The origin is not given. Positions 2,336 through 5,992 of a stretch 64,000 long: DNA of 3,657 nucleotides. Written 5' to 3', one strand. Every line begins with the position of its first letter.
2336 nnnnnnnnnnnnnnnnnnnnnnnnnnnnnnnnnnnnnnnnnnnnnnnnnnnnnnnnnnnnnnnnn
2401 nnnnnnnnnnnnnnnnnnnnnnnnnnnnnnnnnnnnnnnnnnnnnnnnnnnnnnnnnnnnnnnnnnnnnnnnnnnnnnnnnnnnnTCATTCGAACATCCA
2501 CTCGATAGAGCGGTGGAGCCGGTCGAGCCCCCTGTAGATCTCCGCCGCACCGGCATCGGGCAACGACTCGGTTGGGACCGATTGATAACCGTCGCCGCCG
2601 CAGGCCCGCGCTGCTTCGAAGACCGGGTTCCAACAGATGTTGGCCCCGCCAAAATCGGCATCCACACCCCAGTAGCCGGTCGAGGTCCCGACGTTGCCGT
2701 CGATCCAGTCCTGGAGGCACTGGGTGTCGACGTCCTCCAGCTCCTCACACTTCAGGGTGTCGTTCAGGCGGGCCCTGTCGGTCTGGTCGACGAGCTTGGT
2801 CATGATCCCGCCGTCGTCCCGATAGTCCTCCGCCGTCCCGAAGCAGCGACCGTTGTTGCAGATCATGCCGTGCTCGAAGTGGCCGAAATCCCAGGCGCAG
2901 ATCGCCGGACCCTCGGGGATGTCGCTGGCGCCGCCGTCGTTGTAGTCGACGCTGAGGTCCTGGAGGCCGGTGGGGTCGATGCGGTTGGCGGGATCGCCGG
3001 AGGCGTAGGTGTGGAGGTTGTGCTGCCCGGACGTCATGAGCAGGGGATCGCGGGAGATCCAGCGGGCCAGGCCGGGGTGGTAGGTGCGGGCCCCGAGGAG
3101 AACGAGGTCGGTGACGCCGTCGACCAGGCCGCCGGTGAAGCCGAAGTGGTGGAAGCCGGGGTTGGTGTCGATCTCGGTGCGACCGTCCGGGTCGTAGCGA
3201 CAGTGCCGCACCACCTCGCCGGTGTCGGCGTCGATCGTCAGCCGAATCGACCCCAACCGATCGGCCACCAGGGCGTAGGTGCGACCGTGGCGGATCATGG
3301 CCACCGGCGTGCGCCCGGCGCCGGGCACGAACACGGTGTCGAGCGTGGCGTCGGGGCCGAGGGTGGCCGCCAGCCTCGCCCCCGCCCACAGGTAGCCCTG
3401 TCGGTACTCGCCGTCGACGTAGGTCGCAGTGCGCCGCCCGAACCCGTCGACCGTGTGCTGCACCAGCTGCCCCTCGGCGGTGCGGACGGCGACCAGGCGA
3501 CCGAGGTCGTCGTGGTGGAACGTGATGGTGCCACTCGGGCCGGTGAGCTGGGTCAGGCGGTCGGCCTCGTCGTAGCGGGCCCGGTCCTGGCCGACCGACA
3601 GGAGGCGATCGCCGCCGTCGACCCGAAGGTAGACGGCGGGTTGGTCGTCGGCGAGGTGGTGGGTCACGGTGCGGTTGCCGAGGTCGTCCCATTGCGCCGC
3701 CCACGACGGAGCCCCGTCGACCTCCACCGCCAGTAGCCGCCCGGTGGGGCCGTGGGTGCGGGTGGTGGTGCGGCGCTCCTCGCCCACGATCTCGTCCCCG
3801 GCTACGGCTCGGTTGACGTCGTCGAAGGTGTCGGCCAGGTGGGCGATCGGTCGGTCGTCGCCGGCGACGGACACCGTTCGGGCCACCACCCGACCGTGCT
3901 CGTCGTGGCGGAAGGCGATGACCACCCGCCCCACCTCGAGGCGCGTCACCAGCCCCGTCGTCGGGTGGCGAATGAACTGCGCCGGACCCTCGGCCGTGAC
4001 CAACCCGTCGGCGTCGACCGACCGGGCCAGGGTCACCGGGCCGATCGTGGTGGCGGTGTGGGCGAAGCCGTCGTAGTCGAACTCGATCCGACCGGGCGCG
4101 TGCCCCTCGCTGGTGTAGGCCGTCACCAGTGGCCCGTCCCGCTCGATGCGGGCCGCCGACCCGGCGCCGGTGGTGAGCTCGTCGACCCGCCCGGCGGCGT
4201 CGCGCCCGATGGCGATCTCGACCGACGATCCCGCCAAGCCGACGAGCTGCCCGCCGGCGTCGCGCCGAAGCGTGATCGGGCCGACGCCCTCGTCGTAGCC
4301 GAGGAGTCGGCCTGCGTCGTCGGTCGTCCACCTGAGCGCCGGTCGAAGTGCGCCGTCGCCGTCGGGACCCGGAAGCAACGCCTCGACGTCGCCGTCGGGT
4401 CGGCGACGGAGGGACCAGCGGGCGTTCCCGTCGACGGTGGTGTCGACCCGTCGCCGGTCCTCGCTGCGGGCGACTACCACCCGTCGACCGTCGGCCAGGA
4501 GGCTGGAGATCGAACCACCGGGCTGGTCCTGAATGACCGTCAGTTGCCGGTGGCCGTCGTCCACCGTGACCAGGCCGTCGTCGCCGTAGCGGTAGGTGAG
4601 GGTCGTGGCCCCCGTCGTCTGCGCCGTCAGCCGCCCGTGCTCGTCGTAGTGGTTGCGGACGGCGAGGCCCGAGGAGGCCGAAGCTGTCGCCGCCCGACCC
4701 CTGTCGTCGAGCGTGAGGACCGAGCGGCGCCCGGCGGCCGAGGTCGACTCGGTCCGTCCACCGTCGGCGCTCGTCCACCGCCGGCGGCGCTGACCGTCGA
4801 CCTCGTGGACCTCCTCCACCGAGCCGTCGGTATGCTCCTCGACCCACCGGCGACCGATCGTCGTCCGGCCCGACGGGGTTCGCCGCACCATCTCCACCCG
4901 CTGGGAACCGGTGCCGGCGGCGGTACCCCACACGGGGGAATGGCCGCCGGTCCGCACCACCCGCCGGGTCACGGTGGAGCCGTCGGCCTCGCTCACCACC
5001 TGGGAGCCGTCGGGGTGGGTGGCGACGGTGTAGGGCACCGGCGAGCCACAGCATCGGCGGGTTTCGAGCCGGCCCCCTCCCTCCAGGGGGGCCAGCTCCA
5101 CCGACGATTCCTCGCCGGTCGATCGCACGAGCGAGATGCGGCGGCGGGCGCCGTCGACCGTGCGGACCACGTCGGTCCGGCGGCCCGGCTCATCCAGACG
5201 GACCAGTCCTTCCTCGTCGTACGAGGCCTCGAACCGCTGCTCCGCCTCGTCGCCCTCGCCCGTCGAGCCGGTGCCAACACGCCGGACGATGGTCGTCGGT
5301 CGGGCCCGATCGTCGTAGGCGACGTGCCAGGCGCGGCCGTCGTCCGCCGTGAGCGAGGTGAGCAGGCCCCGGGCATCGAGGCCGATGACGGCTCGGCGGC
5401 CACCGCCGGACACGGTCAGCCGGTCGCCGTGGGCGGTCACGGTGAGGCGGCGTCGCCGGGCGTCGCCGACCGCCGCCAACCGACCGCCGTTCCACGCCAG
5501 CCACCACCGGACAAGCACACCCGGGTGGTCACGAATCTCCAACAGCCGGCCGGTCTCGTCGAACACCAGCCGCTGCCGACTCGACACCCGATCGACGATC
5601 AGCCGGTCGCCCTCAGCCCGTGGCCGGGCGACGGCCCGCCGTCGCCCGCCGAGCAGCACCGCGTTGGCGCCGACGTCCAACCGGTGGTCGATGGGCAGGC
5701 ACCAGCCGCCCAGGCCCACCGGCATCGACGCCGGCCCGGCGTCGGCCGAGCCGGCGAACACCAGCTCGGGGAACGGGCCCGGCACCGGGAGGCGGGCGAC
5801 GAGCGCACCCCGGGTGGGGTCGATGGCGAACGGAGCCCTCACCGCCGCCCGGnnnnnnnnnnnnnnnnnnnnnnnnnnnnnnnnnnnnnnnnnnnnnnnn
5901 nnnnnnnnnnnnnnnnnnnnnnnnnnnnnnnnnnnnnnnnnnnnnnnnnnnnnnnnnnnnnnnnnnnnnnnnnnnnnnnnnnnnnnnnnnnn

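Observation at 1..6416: Tightly coupled four-gene Rhs operon with no recognisable export tag and no small immunity gene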

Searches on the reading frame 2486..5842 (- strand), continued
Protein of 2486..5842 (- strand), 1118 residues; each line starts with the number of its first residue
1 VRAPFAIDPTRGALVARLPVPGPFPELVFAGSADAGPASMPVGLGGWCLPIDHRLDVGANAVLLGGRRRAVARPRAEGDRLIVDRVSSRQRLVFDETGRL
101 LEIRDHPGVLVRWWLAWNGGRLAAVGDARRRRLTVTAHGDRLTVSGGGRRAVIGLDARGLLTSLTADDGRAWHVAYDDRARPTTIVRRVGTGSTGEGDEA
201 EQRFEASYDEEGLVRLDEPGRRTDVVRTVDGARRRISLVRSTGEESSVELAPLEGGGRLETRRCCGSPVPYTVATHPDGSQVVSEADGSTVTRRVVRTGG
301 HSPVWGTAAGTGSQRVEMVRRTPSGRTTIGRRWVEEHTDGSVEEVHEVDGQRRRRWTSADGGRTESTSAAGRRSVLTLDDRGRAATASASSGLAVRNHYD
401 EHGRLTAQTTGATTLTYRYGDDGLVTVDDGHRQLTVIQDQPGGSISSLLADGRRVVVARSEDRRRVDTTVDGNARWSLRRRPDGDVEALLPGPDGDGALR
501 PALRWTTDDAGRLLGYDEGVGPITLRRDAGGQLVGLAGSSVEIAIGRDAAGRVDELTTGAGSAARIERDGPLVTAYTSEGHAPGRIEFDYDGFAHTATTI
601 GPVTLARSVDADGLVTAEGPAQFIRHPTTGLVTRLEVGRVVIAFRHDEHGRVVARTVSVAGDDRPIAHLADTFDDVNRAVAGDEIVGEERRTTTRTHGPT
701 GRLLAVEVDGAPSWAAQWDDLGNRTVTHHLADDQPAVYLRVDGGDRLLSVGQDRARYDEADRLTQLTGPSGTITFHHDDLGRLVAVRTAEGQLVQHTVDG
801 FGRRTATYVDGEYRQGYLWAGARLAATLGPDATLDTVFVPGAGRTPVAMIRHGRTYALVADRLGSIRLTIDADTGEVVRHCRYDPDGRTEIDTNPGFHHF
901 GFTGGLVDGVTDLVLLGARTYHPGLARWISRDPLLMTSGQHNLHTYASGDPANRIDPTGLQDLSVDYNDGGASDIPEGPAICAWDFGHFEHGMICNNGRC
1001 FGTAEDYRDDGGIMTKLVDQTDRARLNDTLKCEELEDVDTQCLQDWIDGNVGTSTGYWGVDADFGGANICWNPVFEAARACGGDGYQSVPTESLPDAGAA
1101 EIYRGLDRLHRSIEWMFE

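Call 28: find_encoding_contigs(protein=P0015, flank=10000, max_places=3)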
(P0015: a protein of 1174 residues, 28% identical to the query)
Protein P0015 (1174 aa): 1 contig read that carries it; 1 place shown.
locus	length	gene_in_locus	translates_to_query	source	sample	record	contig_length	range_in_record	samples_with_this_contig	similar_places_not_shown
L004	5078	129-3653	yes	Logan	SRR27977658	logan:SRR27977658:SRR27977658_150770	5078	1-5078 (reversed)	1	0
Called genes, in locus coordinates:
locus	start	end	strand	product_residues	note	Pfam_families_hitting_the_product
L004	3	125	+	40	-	?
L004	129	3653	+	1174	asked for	PF25023:TEN_YD-shell, PF05593:RHS_repeat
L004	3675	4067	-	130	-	-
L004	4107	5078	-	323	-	?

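Call 39: search_protein_families(library=pfam, proteins=[L001:15495-15791:+, L001:15788-16816:+, L004:3675-4067:-, L004:4107-5030:-, L002:3559-4236:+], max_evalue=1)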
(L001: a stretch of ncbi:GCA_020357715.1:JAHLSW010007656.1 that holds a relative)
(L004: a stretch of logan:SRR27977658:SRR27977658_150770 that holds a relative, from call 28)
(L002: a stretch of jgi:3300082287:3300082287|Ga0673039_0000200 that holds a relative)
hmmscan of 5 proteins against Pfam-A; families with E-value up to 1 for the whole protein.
L001:15495-15791:+ (98 aa): 0 families

L001:15788-16816:+ (342 aa): 1 family
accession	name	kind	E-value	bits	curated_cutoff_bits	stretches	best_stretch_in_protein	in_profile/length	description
PF13367.11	PrsW-protease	-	1.1e-12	48.4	23.5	1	91-270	13-194/196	PrsW family intramembrane metalloprotease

L004:3675-4067:- (130 aa): 1 family
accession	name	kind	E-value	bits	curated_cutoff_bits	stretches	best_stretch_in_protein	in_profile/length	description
PF24627.1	PUMA_CC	-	0.15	12.5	30.1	1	88-117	26-55/74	PUMA coiled-coil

L004:4107-5030:- (307 aa): 1 family
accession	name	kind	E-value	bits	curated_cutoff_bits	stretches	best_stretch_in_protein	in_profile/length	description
PF13367.11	PrsW-protease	-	1.3e-14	54.6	23.5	1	10-163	21-177/196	PrsW family intramembrane metalloprotease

L002:3559-4236:+ (225 aa): 1 family
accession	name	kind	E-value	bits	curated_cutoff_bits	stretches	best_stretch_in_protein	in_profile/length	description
PF12079.13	DUF3558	-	9e-09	36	34.1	1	24-136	1-96/173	Protein of unknown function (DUF3558)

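Call 81: find_encoding_contigs(protein=P0014, flank=10000, max_places=2)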
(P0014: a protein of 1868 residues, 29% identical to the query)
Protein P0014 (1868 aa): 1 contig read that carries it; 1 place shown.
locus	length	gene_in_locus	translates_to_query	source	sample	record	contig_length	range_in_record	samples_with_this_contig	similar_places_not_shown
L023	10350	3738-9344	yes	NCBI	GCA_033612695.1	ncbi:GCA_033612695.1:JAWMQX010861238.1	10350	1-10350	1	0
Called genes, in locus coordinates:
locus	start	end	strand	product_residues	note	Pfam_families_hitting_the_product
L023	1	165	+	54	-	?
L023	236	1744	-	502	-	-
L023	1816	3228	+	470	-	PF01565:FAD_binding_4, PF02913:FAD-oxidase_C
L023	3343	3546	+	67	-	-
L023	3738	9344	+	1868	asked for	PF25023:TEN_YD-shell, PF05593:RHS_repeat (faint), PF00094:VWD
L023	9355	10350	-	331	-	?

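Call 82: find_encoding_contigs(protein=P0003, flank=10000, max_places=2)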
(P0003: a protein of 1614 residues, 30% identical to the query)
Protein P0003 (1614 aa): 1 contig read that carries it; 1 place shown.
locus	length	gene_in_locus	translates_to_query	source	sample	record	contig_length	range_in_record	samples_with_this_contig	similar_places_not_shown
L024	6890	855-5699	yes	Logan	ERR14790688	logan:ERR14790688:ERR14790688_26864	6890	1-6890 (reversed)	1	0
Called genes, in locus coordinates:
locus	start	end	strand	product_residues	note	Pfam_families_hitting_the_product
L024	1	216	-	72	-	?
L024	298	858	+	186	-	PF12079:DUF3558 (weak)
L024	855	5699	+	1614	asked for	PF25023:TEN_YD-shell, PF05593:RHS_repeat (weak), PF00094:VWD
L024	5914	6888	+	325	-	?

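Call 87: predict_structure(alignment_id=A3)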
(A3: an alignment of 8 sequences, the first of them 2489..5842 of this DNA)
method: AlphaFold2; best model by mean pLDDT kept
length: 1118 residues; sequences in the alignment: 8
mean_pLDDT: 76.3   pTM: 0.68
mean pLDDT of the five models: 76.3, 75.0, 72.9, 72.1, 67.8
residues with pLDDT >= 90: 302; 70-90: 536; 50-70: 129; < 50: 151
segments of 3 or more residues with pLDDT < 50: 33-39, 191-199, 299-312, 903-972, 986-989, 1007-1013, 1057-1068, 1092-1102, 1105-1118
pLDDT, mean of each block of 10 residues (from residue 1): 77 86 78 48 68 81 75 82 78 89 77 83 79 84 84 87 86 90 85 45 89 88 90 90 86 89 77 88 92 72 34 76 95 80 89 90 91 91 84 85 83 82 76 69 66 74 77 80 81 73 81 81 86 88 90 90 92 94 94 94 94 92 92 93 86 90 88 77 87 80 80 76 67 67 65 79 80 83 80 85 84 89 86 91 78 93 80 93 70 79 41 34 29 25 24 25 22 70 59 86 61 68 74 82 89 58 38 81 73 42 46 30
secondary structure, 60 per line:
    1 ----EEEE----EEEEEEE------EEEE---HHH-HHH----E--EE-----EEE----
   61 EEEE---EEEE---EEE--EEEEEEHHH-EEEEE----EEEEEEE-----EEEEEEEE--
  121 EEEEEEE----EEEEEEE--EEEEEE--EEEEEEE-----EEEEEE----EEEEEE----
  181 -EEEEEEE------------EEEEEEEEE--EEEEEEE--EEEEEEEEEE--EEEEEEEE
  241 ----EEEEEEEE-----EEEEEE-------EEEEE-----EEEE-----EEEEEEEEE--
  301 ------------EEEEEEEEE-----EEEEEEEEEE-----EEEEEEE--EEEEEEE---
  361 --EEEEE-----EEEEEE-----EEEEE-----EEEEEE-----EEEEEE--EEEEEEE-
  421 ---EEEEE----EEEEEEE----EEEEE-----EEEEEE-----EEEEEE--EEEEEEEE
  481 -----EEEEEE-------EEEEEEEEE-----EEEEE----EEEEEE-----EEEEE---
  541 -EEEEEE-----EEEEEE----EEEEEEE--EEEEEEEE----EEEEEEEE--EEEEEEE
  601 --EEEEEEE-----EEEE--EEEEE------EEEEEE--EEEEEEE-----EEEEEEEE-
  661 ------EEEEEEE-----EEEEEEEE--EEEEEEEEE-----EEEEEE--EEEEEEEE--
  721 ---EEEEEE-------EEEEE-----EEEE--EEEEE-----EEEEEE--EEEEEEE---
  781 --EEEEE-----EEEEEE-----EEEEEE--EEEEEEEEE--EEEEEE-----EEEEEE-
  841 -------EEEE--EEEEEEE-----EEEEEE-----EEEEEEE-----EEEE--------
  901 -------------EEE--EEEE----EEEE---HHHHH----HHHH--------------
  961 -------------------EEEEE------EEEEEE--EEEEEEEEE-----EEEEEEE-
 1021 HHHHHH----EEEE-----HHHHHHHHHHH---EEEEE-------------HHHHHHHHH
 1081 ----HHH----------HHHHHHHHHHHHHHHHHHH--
elements in order (helices of 4 or more, strands of 3 or more residues): E5-8 E13-19 E26-29 E54-56 E61-64 E68-71 E75-77 E80-85 E90-94 E99-105 E111-118 E121-127 E132-138 E141-146 E149-155 E161-166 E171-176 E182-188 E201-209 E212-218 E221-230 E233-240 E245-252 E258-263 E271-275 E281-284 E290-298 E313-321 E327-336 E342-348 E351-357 E363-367 E373-378 E384-388 E394-399 E405-410 E413-419 E424-428 E433-439 E444-448 E454-459 E465-470 E473-480 E486-491 E499-507 E513-517 E522-527 E533-537 E542-547 E553-558 E563-569 E572-579 E584-591 E594-600 E603-609 E615-618 E621-625 E632-637 E640-646 E652-659 E667-673 E679-686 E689-697 E703-708 E711-718 E724-729 E737-741 E747-750 E753-757 E763-768 E771-777 E783-787 E793-798 E804-809 E812-820 E823-828 E834-839 E848-851 E854-860 E866-871 E877-883 E889-892 E914-916 E919-922 E927-930 H934-938 H943-946 E980-984 E991-996 E999-1007 E1013-1019 H1021-1026 E1031-1034 H1040-1050 E1054-1058 H1072-1080 H1098-1116

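Call 89: fold_search(model_id=the predicted structure, library=pdb)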
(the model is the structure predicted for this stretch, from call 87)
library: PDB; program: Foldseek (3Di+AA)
matches with E <= 10: 971; with E <= 0.001: 87
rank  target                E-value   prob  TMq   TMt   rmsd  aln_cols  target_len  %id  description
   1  9ifo_A                1.5e-53  1.00  0.65  0.53   7.6       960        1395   22  Structure of Teneurin-Like Protein (TLP) (released 2026-03-11)
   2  6vhh_A                4.3e-46  1.00  0.64  0.42   7.2       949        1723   17  Human Teneurin-2 and human Latrophilin-3 binary complex (released 2020-06-03)
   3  6ske_A                4.5e-46  1.00  0.64  0.42   7.0       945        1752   18  Teneurin 2 in complex with Latrophilin 2 Lec domain (released 2020-02-12)
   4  9g2h_A                2.7e-45  1.00  0.65  0.54   5.7       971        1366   17  Mouse Teneurin2 dimer variant A1B0 (released 2026-01-21)
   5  6fb3_A                3.8e-45  1.00  0.63  0.39   7.4       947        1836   19  Teneurin 2 Partial Extracellular Domain (released 2018-03-28)
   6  9g41_A                6.8e-45  1.00  0.67  0.56   7.1      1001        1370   17  Mouse Teneurin2 dimer variant A0B1 (released 2026-01-21)
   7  8r51_A                9.0e-44  1.00  0.63  0.40   7.1       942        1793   18  Mouse teneurin-3 non-compact subunit - A1B1 isoform (released 2024-05-08)
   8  8r54_A                1.5e-43  1.00  0.65  0.38   6.9       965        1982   17  Mouse teneurin-3 non-compact subunit - A0B0 isoform (released 2024-05-08)
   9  9g2f_A                1.8e-43  1.00  0.64  0.42   8.4       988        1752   17  Mouse Teneurin2 dimer variant A1B1 (released 2026-01-21)
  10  9g42_A                4.3e-43  1.00  0.63  0.42   8.2       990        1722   17  Mouse Teneurin2 dimer variant A0B0 (released 2026-01-21)
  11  7ban_A                1.7e-42  1.00  0.64  0.39   6.8       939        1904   18  human Teneurin4 Mut C2 (released 2022-01-12)
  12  7bam_A                2.2e-42  1.00  0.62  0.38   7.6       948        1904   18  human Teneurin4 WT C2 (released 2021-12-01)
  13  8fia_A                2.9e-42  1.00  0.61  0.40  13.1      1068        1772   15  The structure of fly Teneurin self assembly (released 2023-05-03)
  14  8r50_A                1.1e-41  1.00  0.61  0.37   8.1       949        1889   17  Mouse teneurin-3 compact dimer - A1B1 isoform (released 2024-05-08)
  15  6fay                  3.3e-40  1.00  0.62  0.47   8.6      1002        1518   16  Teneurin3 monomer (released 2018-03-28)
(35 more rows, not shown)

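Call 95: search_protein_families(library=padloc, proteins=[window:2486-5842:-], max_evalue=0.001)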
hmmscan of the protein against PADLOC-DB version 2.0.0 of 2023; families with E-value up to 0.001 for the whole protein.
window:2486-5842:- (1118 aa): 0 families

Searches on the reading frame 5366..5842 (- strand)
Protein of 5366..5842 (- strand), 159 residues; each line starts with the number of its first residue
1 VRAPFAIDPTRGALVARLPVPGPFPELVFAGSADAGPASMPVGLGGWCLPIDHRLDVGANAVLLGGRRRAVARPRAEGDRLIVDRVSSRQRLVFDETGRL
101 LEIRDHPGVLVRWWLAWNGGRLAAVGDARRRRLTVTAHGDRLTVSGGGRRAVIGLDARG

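Call 39: search_protein_families(library=pfam, proteins=[window:5366-5842:-], max_evalue=1)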
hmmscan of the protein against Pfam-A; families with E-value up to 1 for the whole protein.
seq(159 aa): 1 family
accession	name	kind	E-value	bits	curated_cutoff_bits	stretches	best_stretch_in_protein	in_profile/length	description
PF21139.3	BT_MCC_alpha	-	0.0091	16.8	31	1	112-151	72-111/118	Methylcrotonyl-CoA carboxylase, alpha-subunit, BT domain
